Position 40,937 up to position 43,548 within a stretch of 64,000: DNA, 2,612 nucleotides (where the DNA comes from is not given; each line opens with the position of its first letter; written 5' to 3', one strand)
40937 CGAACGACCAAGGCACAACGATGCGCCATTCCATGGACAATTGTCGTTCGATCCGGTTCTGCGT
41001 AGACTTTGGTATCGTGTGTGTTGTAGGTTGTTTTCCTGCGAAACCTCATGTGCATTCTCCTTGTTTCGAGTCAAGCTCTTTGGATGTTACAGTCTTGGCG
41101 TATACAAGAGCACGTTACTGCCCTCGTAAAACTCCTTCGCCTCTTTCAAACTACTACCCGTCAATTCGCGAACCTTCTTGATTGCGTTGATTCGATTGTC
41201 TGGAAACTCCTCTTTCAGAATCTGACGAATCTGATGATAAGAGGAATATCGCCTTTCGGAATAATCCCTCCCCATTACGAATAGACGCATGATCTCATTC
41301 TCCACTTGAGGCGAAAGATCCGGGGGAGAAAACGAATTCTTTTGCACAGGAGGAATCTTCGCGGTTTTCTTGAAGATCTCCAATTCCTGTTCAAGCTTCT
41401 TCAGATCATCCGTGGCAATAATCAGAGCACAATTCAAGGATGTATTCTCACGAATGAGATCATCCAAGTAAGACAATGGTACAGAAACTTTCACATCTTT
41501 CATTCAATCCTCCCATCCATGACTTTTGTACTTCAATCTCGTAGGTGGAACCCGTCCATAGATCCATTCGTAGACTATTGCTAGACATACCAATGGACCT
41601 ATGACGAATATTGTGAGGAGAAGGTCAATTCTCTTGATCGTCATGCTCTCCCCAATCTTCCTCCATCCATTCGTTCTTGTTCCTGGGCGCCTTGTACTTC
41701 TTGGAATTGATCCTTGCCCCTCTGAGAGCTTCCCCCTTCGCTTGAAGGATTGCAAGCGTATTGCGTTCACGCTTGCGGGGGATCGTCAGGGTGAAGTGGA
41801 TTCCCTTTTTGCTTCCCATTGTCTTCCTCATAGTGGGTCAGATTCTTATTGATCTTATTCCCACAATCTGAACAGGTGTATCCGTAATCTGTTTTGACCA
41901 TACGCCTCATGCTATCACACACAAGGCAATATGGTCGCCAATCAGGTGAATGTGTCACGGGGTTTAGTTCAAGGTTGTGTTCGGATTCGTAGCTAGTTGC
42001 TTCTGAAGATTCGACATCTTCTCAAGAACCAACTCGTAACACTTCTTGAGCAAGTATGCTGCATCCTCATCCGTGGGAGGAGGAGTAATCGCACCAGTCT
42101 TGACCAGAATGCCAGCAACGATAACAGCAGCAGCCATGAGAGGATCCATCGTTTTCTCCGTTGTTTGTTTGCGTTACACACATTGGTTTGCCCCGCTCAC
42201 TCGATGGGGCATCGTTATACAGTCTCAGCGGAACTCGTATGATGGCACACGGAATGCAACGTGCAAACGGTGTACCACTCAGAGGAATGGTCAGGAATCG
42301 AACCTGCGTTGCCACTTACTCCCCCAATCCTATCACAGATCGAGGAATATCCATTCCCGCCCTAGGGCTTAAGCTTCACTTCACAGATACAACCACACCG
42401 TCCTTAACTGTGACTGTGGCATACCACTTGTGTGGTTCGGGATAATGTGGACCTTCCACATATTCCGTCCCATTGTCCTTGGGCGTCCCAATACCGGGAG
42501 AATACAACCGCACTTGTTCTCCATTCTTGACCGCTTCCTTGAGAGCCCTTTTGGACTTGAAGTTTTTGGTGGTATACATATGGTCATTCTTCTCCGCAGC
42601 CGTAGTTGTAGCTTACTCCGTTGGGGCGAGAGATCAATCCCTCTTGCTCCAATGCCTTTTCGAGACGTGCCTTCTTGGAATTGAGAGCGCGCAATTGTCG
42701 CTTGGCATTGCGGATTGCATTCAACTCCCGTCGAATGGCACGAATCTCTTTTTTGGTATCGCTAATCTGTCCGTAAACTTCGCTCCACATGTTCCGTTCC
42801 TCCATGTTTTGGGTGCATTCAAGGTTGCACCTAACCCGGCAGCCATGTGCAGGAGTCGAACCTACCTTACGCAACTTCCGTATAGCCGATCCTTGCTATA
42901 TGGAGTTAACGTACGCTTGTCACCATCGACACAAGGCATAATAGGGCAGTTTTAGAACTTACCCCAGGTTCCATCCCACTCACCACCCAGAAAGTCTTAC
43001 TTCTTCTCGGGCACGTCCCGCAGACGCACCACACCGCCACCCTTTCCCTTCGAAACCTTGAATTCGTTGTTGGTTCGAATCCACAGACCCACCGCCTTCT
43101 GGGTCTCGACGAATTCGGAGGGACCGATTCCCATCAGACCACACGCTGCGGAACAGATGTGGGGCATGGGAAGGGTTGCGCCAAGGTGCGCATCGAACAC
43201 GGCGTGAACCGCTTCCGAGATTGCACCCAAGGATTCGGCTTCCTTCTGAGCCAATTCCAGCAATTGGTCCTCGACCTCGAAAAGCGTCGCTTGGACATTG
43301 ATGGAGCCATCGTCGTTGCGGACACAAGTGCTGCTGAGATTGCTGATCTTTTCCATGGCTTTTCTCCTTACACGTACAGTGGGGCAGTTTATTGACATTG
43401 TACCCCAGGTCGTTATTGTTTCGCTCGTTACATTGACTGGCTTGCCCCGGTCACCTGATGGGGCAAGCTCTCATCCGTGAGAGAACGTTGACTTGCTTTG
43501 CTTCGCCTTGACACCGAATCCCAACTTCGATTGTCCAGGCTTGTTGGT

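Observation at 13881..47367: Eighteen copies of a palindromic element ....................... with a fixed-distance T(G/A)(T/C)A box, a candidate novel promoter class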

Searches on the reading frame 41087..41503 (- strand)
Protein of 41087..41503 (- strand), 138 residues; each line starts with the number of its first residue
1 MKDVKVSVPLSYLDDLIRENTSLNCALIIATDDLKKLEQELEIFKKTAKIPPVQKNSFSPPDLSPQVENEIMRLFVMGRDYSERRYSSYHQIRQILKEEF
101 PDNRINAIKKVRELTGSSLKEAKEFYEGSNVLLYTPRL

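Call 15: search_protein_families(library=pfam, proteins=[window:41087-41503:-], max_evalue=0.01)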
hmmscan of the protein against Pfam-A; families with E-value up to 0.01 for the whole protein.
window:41087-41503:- (138 aa): 1 family
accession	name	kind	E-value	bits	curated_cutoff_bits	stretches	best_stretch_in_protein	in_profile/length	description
PF00542.24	Ribosomal_L12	-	1.6e-07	32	25.9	1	98-129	6-37/67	Ribosomal protein L7/L12 C-terminal domain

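Call 16: search_protein_families(library=phrogs, proteins=[window:41087-41503:-], max_evalue=0.01)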
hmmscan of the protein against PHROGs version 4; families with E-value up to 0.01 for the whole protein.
window:41087-41503:- (138 aa): 1 family
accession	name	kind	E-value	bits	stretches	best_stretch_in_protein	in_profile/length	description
phrog_23470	-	unknown function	1.7e-07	32.4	1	83-128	3-49/106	-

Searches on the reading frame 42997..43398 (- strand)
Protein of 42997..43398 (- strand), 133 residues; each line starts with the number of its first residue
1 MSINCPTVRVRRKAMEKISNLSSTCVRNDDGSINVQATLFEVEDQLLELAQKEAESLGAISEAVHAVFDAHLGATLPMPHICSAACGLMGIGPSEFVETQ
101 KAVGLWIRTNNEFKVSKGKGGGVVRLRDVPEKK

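Call 15: search_protein_families(library=pfam, proteins=[window:42997-43398:-], max_evalue=0.01)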
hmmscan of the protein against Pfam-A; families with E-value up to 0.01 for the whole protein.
window:42997-43398:- (133 aa): 1 family
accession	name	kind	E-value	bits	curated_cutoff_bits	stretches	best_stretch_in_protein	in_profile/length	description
PF25567.1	TPR_SYO1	-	0.0059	16.6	27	1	3-70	133-195/259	SYO1-like, TPR repeats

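Call 16: search_protein_families(library=phrogs, proteins=[window:42997-43398:-], max_evalue=0.01)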
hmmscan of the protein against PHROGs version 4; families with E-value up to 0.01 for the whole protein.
window:42997-43398:- (133 aa): 0 families
